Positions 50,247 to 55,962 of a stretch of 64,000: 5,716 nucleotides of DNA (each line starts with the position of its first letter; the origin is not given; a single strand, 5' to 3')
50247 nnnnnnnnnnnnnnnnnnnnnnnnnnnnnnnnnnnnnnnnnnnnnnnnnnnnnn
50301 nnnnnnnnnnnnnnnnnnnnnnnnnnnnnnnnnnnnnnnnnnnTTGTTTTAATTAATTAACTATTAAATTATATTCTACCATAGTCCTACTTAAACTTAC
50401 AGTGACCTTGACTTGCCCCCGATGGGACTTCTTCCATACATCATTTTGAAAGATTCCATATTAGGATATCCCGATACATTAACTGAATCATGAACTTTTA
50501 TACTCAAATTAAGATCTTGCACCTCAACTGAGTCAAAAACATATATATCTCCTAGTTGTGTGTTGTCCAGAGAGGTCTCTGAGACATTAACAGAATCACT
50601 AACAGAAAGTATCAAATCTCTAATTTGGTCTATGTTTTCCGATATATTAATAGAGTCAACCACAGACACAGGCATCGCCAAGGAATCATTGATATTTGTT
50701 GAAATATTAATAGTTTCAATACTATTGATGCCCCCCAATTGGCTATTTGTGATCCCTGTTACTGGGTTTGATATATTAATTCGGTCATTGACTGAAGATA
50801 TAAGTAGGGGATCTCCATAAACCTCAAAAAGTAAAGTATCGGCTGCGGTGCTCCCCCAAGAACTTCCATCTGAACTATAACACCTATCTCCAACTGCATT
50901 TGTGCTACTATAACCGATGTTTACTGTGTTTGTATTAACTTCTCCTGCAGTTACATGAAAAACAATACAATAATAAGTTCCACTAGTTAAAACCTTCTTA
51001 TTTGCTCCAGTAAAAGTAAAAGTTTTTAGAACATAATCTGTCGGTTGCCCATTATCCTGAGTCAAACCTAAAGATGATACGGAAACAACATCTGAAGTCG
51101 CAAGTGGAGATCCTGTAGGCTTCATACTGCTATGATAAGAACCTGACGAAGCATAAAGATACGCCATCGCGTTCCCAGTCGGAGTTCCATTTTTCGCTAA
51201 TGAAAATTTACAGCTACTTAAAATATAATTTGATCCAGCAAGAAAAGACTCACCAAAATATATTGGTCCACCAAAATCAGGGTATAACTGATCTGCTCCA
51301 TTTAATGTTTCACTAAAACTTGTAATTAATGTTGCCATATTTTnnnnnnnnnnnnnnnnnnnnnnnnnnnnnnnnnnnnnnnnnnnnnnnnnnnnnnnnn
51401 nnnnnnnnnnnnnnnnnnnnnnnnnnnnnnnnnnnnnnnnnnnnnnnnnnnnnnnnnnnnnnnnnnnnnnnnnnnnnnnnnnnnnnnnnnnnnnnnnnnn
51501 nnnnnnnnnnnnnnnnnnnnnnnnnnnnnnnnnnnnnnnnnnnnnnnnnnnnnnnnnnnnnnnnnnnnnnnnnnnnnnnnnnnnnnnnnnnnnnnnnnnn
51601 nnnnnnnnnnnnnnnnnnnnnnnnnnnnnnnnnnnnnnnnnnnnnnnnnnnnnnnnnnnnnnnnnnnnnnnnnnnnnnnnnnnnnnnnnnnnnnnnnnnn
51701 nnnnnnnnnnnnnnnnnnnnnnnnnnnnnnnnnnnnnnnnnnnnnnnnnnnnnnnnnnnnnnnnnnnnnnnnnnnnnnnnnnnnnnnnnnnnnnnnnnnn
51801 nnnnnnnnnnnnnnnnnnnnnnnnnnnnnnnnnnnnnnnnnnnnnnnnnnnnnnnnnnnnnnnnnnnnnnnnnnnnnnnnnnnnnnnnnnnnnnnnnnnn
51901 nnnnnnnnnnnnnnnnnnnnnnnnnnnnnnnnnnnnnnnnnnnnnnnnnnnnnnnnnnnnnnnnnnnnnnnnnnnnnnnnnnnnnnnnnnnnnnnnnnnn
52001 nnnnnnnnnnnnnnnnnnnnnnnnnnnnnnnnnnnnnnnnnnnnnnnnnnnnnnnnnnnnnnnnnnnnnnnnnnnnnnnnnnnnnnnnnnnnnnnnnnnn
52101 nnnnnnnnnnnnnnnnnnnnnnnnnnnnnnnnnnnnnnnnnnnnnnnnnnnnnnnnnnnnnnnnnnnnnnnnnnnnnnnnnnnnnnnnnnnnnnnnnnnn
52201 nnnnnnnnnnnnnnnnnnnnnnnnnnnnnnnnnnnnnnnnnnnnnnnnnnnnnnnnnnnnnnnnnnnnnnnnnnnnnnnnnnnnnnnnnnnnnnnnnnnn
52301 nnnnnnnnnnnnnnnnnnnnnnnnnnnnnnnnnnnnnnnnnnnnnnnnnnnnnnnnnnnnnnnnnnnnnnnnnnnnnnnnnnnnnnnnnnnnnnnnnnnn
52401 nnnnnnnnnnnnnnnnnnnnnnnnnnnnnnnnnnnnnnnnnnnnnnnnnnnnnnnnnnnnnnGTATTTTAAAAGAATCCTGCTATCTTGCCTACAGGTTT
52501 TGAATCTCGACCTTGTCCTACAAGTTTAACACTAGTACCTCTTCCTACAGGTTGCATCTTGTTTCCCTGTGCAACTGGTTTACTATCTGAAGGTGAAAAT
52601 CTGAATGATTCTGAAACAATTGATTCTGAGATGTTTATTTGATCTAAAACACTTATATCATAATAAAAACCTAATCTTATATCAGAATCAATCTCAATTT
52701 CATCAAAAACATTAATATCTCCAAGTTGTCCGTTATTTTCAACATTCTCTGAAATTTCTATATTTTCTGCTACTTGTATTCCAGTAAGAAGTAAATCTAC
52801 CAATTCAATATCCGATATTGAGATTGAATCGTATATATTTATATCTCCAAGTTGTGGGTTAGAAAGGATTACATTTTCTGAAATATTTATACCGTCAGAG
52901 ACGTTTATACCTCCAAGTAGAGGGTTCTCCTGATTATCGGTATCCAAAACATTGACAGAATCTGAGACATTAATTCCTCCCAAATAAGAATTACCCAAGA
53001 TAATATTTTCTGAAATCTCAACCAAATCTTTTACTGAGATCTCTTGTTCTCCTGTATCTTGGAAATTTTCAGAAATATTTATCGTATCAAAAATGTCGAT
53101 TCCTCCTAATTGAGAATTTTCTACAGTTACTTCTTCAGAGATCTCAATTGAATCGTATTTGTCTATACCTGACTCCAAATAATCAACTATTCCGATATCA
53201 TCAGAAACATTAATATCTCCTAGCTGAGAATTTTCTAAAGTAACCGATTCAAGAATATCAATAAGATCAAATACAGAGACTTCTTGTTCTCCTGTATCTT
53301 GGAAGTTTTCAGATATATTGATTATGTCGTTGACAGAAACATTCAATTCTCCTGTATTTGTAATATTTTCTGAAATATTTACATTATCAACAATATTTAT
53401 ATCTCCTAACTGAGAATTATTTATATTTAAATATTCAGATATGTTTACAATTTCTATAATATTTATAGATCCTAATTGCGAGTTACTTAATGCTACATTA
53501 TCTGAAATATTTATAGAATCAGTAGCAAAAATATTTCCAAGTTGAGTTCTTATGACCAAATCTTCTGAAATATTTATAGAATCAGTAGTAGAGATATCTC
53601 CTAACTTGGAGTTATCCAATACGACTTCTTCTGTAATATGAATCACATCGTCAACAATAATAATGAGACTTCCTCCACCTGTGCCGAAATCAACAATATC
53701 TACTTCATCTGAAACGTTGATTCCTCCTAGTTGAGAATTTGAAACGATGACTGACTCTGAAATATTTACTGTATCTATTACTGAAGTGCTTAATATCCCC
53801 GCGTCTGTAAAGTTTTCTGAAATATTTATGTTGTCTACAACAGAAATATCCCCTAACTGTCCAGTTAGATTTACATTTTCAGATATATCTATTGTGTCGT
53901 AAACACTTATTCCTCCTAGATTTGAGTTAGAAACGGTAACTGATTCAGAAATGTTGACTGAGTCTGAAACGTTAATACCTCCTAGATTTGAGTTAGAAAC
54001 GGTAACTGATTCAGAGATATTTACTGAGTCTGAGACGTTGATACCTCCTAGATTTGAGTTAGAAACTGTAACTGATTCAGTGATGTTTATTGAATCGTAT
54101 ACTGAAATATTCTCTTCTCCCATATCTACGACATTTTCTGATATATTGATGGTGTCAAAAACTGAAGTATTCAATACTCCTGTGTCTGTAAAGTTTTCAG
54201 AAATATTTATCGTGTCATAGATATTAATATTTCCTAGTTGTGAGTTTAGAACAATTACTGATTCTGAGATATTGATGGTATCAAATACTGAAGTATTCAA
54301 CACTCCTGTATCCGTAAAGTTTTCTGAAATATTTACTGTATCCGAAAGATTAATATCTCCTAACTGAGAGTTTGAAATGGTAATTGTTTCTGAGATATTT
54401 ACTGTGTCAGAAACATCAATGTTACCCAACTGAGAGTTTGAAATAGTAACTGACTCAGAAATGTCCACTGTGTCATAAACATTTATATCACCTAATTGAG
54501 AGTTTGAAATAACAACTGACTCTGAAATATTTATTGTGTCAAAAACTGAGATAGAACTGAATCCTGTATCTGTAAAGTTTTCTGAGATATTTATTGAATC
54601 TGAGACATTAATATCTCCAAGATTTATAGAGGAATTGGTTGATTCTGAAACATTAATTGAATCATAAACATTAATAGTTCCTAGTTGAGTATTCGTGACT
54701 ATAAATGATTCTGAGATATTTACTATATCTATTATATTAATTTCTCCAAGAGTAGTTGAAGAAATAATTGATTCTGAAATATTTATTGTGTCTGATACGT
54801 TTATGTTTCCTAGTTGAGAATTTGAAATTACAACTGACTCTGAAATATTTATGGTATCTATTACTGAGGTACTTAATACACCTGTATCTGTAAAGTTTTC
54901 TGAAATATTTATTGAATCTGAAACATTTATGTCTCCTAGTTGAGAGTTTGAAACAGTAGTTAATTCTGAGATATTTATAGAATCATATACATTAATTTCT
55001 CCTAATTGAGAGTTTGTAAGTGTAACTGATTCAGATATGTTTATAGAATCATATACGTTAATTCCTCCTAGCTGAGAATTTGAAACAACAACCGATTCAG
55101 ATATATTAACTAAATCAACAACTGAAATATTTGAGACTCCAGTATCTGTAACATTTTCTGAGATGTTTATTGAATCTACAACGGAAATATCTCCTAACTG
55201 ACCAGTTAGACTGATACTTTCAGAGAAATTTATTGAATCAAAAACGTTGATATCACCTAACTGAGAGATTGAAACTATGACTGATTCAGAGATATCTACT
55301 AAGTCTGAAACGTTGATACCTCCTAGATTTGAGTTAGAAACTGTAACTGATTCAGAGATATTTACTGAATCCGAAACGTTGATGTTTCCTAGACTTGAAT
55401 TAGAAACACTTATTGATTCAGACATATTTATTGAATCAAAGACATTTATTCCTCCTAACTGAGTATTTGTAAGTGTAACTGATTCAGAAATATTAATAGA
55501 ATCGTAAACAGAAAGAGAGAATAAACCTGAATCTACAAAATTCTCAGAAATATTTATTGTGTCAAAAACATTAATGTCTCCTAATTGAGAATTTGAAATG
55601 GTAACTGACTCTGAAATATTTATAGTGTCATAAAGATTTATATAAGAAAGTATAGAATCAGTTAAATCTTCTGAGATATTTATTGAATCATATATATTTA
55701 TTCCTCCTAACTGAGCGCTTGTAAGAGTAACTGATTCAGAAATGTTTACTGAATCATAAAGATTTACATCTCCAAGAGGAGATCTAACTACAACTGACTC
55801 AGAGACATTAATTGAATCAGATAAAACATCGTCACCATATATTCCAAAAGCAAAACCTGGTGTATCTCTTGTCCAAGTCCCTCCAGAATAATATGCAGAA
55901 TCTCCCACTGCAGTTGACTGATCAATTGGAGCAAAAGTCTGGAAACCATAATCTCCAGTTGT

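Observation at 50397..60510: Three consecutive genes built from one 22-aa repeat, ending in a 2680-aa protein with more than 50 tandem units and four paralogous lectin-like domains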

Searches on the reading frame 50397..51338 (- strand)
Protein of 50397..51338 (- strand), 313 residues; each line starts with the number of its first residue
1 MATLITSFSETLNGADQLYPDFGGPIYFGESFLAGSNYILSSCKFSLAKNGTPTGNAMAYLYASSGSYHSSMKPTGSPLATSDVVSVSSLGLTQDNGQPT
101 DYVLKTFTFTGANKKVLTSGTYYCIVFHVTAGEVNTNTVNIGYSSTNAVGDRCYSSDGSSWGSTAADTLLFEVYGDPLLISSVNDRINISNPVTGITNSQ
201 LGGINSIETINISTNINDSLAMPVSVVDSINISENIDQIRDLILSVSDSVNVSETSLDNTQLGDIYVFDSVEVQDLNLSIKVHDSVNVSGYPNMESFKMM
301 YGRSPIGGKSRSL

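Call 9: search_protein_families(library=phrogs, proteins=[window:50397-51338:-])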
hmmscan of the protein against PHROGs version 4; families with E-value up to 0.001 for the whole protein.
window:50397-51338:- (313 aa): 0 families

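Call 10: search_protein_families(library=pfam, proteins=[window:50397-51338:-], max_evalue=0.01)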
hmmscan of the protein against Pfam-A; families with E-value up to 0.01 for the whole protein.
window:50397-51338:- (313 aa): 0 families

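Call 35: find_encoding_contigs(protein=window:50397-51338:-, flank=10000, max_places=4)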
Protein window:50397-51338:- (313 aa): 4 contigs read that carry it; 4 places shown.
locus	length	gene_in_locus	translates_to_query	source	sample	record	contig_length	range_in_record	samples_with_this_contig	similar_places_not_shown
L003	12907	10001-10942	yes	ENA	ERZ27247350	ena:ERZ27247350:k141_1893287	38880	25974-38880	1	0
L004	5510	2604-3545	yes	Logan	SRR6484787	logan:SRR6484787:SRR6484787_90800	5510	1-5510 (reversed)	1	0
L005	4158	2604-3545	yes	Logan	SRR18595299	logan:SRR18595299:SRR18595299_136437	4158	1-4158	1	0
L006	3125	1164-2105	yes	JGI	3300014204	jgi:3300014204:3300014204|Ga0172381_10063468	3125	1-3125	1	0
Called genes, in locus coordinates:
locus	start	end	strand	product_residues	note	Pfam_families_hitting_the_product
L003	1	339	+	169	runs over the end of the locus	-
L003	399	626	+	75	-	-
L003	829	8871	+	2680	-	-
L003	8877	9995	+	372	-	-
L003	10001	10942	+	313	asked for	-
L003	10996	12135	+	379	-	PF24175:SU10_adaptor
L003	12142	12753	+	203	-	-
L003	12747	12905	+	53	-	?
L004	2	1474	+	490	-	?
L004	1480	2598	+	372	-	-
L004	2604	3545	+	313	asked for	-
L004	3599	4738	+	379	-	PF24175:SU10_adaptor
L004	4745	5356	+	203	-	-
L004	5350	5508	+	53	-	?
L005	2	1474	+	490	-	?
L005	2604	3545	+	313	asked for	-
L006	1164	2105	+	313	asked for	-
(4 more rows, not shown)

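Call 69: search_dna_similar(query=window:50397-51338:-, collection=phages, mode=protein, max_rows=25, max_evalue=0.001)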
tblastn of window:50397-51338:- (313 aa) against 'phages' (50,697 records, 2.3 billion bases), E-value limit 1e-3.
No match.

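Call 107: search_protein_families(library=padloc, proteins=[window:50397-51338:-], max_evalue=0.01)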
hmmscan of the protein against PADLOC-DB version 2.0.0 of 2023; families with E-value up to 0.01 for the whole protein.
window:50397-51338:- (313 aa): 0 families

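Call 108: search_protein_families(library=ncbifam, proteins=[window:50397-51338:-], max_evalue=0.01)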
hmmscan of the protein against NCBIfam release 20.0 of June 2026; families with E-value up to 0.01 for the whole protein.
window:50397-51338:- (313 aa): 1 family
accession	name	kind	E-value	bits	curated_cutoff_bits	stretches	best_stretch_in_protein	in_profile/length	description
NF041539.1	choice_anch_R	domain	9.8e-05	22.4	30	1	31-173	23-152/155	choice-of-anchor R domain-containing protein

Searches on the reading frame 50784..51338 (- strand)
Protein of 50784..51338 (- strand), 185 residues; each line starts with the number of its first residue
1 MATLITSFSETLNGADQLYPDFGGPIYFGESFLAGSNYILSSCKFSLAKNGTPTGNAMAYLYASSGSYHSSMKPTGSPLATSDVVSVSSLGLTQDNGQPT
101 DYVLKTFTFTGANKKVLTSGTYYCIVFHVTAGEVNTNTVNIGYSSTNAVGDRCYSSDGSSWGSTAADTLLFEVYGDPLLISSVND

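Call 18: search_protein_families(library=pfam, max_evalue=10, proteins=[window:50784-51338:-])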
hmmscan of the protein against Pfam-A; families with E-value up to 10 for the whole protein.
seq(185 aa): 0 families

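Call 30: predict_structure(alignment_id=A2)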
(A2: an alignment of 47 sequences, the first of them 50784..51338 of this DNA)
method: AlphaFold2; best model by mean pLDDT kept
length: 185 residues; sequences in the alignment: 47
mean_pLDDT: 89.3   pTM: 0.87
mean pLDDT of the five models: 89.3, 88.7, 88.1, 87.3, 86.7
residues with pLDDT >= 90: 122; 70-90: 46; 50-70: 17; < 50: 0
segments of 3 or more residues with pLDDT < 50: none
pLDDT, mean of each block of 10 residues (from residue 1): 91 76 76 96 95 93 93 96 94 72 95 97 96 79 83 93 92 95 79
secondary structure, 60 per line:
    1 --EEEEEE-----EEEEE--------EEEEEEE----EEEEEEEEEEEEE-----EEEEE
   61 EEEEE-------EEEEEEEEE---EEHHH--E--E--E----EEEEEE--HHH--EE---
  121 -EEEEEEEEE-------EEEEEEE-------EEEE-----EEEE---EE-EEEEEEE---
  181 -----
elements in order: E3-8 E14-18 E27-33 E38-50 E56-65 E73-81 E103-108 E122-130 E138-144 E152-155 E161-164 E171-177

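Call 98: fold_search(model_id=the predicted structure, library=viral)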
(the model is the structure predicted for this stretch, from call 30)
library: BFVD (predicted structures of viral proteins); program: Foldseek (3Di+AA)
matches with E <= 10: 1617; with E <= 0.001: 37
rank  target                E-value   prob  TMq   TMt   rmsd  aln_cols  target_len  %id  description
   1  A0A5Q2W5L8            5.6e-08  1.00  0.75  0.19   2.6       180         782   19  (no name in the UniProt tables at hand)
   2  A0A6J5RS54            8.7e-07  1.00  0.69  0.11   3.5       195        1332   18  Dockerin domain-containing protein [uncultured Caudovirales phage]
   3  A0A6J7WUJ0            4.6e-06  1.00  0.63  0.10   5.5       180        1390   21  Uncharacterized protein [uncultured Caudovirales phage]
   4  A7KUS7                2.2e-05  1.00  0.63  0.33   4.4       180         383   12  (no name in the UniProt tables at hand)
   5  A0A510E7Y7            2.2e-05  1.00  0.62  0.31   6.7       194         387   14  (no name in the UniProt tables at hand)
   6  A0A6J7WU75            3.3e-05  1.00  0.59  0.12   4.6       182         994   14  DUF4815 domain-containing protein [uncultured Caudovirales phage]
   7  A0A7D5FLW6            3.3e-05  1.00  0.50  0.20   7.6       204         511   13  (no name in the UniProt tables at hand)
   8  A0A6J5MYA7            7.5e-05  1.00  0.52  0.15   5.6       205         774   13  Collagen triple helix repeat [uncultured Caudovirales phage]
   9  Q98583                8.3e-05  1.00  0.58  0.31   3.9       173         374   13  DUF5901 domain-containing protein [Paramecium bursaria Chlorella virus 1]
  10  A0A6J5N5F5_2          8.3e-05  1.00  0.55  0.13   4.7       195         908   14  Collagen triple helix repeat [uncultured Caudovirales phage]
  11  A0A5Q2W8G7            1.1e-04  1.00  0.43  0.11  15.3       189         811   21  (no name in the UniProt tables at hand)
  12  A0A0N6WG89            1.2e-04  1.00  0.57  0.25   8.3       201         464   15  Virulence-associated VriC protein [Salmonella phage 38]
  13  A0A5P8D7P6            1.4e-04  1.00  0.50  0.19   5.6       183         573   12  Minor tail protein [Gordonia phage Jabberwocky]
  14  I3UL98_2              1.5e-04  1.00  0.61  0.09   4.0       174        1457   13  (no name in the UniProt tables at hand)
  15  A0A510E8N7            1.5e-04  1.00  0.58  0.13   5.7       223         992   12  (no name in the UniProt tables at hand)
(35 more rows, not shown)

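Call 109: search_protein_families(library=ncbifam, alignment_id=A2, max_evalue=0.01)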
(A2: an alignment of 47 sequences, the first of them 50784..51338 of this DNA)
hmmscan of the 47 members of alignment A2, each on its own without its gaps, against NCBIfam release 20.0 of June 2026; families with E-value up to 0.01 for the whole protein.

A. member 1, window:50784-51338:- (185 aa): 1 family
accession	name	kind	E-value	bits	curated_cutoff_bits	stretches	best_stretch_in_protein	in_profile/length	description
NF041539.1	choice_anch_R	domain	2e-05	24.6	30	1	31-173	23-152/155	choice-of-anchor R domain-containing protein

B. families by the number of members that match (of 47 scanned): 8 families
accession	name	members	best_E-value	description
NF041539.1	choice_anch_R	14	2.2e-10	choice-of-anchor R domain-containing protein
NF049889.1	AlphArabdaseBT0360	1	3.2e-07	arabinan endo-1,5-alpha-L-arabinosidase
NF000535.3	MSCRAMM_SdrC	1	6.2e-06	MSCRAMM family adhesin SdrC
NF012181.0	MSCRAMM_SdrD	1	1.8e-05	MSCRAMM family adhesin SdrD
NF033849.1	ser_rich_anae_1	1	0.003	serine-rich protein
NF033932.1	LapB_rpt_80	1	0.0034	LapB repeat-containing protein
NF006043.0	PRK08186.1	1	0.0044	allophanate hydrolase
NF033609.2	MSCRAMM_ClfA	1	0.0055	MSCRAMM family adhesin clumping factor ClfA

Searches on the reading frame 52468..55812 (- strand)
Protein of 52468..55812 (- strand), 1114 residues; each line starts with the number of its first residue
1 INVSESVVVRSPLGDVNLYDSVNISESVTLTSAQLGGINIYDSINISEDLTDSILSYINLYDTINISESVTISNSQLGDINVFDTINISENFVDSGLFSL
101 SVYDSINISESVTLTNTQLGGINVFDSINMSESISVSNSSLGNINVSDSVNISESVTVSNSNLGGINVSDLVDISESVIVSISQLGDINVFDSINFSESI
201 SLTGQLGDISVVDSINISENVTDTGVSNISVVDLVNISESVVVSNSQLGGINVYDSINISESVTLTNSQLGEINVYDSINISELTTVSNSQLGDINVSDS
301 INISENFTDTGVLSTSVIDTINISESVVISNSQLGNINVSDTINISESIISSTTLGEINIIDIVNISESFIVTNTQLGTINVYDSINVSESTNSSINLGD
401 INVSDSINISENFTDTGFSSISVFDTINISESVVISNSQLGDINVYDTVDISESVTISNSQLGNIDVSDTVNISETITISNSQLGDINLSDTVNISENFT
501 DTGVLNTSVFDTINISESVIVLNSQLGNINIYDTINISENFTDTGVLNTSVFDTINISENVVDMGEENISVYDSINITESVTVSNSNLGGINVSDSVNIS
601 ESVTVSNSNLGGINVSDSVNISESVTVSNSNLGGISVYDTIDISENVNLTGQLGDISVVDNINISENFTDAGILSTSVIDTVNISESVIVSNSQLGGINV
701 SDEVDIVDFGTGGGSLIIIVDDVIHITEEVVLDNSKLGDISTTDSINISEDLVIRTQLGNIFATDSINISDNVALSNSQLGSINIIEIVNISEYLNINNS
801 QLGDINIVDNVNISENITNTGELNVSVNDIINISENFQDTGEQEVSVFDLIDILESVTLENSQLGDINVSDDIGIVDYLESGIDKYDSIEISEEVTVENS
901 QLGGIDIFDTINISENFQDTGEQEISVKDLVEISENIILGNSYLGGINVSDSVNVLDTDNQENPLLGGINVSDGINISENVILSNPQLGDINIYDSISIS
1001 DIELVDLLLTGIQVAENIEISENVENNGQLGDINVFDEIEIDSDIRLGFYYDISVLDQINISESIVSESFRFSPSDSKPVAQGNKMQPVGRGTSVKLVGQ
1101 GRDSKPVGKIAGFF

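Call 68: search_dna_similar(query=window:52468-55812:-, collection=phages, mode=protein, max_rows=25, max_evalue=0.001)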
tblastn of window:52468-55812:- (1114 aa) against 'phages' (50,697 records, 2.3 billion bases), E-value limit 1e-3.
No match.

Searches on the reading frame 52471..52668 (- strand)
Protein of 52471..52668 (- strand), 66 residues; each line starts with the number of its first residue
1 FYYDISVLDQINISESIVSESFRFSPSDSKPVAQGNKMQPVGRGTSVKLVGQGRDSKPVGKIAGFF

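Call 106: search_solved_structures(query=window:52471-52668:-, max_evalue=10)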
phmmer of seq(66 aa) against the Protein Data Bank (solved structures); distinct sequences matched with E-value up to 10: 0.
